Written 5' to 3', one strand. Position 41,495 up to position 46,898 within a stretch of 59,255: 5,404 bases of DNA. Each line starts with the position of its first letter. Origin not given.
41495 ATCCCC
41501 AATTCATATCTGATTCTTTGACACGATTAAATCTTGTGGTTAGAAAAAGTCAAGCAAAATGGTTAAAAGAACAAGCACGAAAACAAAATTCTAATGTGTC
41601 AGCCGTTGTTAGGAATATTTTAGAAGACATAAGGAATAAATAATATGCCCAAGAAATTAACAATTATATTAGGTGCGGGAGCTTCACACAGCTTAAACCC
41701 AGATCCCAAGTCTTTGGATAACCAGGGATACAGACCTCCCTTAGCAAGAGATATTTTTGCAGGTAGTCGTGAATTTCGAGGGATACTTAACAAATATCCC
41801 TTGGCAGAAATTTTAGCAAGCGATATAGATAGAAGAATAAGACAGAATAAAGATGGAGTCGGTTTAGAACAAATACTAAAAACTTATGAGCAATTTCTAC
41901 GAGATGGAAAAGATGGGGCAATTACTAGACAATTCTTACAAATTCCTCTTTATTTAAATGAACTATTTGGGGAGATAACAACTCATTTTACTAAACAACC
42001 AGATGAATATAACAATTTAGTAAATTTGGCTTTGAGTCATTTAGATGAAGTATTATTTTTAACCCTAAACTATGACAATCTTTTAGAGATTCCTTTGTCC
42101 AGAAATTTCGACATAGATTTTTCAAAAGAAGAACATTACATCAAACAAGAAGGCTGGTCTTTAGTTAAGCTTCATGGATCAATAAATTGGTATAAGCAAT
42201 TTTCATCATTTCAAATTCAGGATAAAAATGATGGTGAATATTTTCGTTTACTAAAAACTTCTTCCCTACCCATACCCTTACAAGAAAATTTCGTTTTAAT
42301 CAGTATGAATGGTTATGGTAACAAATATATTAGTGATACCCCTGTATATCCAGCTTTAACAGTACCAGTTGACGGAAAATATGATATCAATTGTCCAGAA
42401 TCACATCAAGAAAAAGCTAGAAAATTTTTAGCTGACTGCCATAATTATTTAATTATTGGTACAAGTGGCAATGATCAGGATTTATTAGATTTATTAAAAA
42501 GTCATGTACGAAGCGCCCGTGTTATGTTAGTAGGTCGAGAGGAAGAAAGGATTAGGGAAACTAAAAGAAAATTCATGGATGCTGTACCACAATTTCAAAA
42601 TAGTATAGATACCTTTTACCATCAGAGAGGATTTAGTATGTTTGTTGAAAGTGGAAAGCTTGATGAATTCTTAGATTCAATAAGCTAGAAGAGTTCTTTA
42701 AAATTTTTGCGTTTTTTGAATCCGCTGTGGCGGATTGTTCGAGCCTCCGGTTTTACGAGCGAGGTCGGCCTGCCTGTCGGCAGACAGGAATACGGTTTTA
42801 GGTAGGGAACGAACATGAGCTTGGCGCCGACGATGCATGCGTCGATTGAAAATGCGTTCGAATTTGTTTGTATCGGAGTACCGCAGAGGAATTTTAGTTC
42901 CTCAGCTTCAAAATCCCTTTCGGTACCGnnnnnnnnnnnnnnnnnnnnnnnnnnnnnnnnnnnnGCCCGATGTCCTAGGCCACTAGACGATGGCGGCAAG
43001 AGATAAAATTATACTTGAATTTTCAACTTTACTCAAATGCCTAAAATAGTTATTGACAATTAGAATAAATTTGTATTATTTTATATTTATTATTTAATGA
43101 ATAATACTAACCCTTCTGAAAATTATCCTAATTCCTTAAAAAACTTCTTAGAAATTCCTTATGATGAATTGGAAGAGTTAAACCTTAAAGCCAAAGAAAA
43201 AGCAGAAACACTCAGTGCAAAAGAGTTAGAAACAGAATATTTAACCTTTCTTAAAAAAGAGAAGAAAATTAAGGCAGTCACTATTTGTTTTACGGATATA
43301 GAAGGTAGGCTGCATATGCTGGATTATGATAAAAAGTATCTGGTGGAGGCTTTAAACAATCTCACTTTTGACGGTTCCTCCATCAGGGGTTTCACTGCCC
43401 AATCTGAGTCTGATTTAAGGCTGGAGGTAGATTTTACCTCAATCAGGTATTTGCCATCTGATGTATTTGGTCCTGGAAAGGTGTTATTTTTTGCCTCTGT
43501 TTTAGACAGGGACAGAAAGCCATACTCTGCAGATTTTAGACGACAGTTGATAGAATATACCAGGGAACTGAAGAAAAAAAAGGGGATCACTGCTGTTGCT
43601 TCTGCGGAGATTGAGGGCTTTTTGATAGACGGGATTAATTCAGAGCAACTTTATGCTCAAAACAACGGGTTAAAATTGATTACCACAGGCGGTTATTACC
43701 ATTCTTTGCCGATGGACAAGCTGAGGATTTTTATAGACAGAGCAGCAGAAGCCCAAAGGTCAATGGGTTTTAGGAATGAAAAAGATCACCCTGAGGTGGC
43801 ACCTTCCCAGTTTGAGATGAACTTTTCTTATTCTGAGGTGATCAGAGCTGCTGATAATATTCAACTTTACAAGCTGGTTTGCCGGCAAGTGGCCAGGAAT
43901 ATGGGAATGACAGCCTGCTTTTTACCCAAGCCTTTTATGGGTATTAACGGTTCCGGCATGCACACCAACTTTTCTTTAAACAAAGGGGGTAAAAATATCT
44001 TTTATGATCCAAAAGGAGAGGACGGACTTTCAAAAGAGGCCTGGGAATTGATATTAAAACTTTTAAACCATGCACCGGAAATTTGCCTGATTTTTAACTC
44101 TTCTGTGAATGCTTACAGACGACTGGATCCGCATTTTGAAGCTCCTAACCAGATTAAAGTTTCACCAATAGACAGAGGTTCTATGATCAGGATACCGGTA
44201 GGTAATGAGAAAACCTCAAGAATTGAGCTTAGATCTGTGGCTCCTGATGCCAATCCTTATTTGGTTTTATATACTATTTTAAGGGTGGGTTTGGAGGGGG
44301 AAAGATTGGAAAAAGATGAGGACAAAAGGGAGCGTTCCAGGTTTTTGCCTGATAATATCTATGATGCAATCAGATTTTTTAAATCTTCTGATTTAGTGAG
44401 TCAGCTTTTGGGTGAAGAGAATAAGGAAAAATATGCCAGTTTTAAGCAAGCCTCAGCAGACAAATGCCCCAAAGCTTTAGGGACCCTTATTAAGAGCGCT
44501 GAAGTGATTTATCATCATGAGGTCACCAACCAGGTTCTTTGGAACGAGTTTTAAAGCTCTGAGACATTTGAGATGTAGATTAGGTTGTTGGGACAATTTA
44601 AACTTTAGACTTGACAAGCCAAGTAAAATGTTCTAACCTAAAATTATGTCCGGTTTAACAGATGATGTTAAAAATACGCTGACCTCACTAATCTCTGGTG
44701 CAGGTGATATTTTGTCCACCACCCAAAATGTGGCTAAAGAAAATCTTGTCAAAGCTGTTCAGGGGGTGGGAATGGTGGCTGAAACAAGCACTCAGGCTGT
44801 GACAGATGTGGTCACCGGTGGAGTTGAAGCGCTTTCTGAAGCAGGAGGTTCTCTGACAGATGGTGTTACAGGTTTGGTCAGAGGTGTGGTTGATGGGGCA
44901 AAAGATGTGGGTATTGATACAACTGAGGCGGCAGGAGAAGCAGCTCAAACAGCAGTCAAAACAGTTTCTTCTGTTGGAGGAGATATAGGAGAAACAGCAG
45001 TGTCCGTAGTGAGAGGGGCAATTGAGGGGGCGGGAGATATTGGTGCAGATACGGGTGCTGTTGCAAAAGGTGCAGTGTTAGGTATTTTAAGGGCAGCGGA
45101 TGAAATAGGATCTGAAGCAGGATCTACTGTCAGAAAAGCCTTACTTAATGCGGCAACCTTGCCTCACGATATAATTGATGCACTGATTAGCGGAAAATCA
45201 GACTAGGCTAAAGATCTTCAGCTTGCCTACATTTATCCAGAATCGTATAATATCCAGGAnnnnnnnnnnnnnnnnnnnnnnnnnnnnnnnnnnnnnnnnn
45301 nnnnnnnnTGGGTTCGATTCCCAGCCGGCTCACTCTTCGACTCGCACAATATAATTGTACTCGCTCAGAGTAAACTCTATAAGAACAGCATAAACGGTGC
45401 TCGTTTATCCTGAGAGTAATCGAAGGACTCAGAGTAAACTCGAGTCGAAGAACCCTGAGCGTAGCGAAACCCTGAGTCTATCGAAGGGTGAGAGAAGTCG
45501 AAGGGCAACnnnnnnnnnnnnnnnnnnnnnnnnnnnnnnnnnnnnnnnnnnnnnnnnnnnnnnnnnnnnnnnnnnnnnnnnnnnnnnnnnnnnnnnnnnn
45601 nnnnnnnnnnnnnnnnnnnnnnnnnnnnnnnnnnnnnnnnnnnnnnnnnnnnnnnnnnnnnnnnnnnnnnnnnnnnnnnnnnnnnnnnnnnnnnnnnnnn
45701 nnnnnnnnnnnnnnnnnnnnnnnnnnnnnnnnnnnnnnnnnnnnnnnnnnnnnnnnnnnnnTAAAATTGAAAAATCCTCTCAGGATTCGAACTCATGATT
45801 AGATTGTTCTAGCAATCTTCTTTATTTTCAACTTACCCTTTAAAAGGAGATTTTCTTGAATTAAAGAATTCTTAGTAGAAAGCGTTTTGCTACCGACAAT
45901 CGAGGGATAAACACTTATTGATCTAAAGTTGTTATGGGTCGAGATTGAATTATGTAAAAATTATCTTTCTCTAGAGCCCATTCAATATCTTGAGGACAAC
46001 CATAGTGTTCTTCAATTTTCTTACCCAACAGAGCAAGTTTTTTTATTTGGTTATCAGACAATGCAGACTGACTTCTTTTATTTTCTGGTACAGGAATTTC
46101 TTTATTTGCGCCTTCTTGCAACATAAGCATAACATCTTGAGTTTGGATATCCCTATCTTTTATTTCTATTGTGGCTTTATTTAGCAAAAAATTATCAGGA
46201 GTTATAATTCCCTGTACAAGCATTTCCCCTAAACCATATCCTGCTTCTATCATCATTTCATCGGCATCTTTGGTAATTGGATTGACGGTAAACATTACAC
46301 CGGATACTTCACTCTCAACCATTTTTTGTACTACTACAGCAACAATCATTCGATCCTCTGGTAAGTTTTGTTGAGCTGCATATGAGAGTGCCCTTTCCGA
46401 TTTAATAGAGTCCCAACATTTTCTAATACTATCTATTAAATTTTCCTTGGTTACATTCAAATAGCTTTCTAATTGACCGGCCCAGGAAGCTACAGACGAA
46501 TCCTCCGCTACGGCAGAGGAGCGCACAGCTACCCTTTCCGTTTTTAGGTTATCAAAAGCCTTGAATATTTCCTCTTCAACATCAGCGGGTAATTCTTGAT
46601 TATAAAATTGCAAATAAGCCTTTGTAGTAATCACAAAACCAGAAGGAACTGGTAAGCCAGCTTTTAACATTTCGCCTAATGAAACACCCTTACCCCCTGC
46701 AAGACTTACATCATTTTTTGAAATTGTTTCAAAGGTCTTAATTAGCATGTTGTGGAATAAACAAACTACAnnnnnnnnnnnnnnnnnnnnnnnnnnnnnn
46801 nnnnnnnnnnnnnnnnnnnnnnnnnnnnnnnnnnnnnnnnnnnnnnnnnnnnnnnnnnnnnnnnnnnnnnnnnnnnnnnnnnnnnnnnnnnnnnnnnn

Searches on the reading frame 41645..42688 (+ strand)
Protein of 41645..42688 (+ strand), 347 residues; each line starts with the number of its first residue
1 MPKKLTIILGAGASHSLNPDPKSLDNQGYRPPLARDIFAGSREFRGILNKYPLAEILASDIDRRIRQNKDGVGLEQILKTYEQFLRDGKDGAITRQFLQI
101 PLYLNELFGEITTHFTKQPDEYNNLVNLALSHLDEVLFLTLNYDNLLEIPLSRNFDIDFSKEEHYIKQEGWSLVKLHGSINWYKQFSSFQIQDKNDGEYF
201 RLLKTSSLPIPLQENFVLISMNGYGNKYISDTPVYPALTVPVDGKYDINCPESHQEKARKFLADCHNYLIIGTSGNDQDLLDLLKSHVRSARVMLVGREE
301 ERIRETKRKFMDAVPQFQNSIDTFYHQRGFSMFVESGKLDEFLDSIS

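Call 47: search_protein_families(library=pfam, proteins=[window:41645-42688:+], max_evalue=0.0001)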
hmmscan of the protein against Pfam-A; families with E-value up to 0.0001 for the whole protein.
window:41645-42688:+ (347 aa): 1 family
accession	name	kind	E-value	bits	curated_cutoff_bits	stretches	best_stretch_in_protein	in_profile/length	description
PF13289.12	SIR2_2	-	1.5e-07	32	24.5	1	137-289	2-107/141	SIR2-like domain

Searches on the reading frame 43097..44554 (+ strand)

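Call 8: search_protein_families(library=pfam, proteins=[window:43097-44554:+], max_evalue=0.0001)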
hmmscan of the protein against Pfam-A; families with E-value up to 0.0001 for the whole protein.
window:43097-44554:+ (485 aa): 2 families
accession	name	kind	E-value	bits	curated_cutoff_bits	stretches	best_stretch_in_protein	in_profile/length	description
PF00120.29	Gln-synt_C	-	4e-74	250.2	24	1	148-456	5-331/344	Glutamine synthetase, catalytic domain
PF03951.24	Gln-synt_N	-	7.5e-12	45.1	33.4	1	58-136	2-80/82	Glutamine synthetase, beta-Grasp domain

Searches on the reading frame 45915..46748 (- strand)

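Call 8: search_protein_families(library=pfam, proteins=[window:45915-46748:-], max_evalue=0.0001)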
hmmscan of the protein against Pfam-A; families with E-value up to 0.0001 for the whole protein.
window:45915-46748:- (277 aa): 1 family
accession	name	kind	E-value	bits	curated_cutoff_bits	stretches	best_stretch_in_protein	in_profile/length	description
PF01326.24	PPDK_N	-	6.2e-88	295.7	27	2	48-276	72-313/328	Pyruvate phosphate dikinase, AMP/ATP-binding domain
